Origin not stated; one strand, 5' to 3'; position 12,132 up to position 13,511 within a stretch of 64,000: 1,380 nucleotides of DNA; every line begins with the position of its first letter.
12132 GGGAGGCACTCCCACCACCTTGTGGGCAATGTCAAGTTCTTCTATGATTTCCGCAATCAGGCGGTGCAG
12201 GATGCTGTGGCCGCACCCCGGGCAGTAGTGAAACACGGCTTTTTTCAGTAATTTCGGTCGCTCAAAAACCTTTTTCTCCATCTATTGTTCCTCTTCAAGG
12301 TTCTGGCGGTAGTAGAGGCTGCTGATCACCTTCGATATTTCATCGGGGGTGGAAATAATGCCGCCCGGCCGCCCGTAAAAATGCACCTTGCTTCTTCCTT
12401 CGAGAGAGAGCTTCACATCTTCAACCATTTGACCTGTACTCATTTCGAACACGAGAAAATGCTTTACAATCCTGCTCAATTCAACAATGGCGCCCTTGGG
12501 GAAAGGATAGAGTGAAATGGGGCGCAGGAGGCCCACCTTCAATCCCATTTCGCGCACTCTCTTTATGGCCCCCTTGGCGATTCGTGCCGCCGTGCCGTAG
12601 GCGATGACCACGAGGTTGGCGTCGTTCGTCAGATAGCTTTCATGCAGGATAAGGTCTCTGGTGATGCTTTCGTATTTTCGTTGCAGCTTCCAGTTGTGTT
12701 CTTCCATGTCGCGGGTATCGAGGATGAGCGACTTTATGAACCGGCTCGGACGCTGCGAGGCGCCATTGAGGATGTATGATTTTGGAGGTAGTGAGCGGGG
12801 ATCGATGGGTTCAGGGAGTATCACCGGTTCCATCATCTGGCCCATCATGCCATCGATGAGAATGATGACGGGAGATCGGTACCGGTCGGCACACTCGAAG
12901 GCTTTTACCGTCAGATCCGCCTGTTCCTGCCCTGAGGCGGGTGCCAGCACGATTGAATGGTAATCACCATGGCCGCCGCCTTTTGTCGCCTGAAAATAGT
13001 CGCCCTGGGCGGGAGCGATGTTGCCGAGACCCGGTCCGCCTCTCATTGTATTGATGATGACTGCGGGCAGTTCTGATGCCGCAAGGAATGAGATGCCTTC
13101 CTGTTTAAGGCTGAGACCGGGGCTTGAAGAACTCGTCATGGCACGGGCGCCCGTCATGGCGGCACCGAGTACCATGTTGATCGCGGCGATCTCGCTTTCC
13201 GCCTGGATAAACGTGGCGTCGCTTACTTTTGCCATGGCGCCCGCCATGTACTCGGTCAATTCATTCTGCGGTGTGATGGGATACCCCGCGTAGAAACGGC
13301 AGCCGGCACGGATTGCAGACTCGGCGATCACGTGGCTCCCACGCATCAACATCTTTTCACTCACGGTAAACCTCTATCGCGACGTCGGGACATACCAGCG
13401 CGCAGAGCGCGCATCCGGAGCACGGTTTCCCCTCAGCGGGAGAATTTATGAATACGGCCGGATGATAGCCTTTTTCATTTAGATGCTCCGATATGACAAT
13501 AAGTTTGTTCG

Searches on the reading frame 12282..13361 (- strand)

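Call 4: search_protein_families(library=pfam, proteins=[window:12282-13361:-], max_evalue=0.01)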
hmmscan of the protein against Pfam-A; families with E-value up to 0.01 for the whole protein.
window:12282-13361:- (359 aa): 3 families
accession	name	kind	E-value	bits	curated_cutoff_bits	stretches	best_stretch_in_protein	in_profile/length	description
PF01855.24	POR_N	-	3.6e-53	181.1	27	1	15-229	2-214/231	Pyruvate flavodoxin/ferredoxin oxidoreductase, thiamine diP-bdg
PF17147.9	PFOR_II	-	2.3e-23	82.9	27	1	248-342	1-102/102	Pyruvate:ferredoxin oxidoreductase core domain II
PF02780.25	Transketolase_C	-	0.0056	17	25.9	1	248-306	10-68/124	Transketolase, C-terminal domain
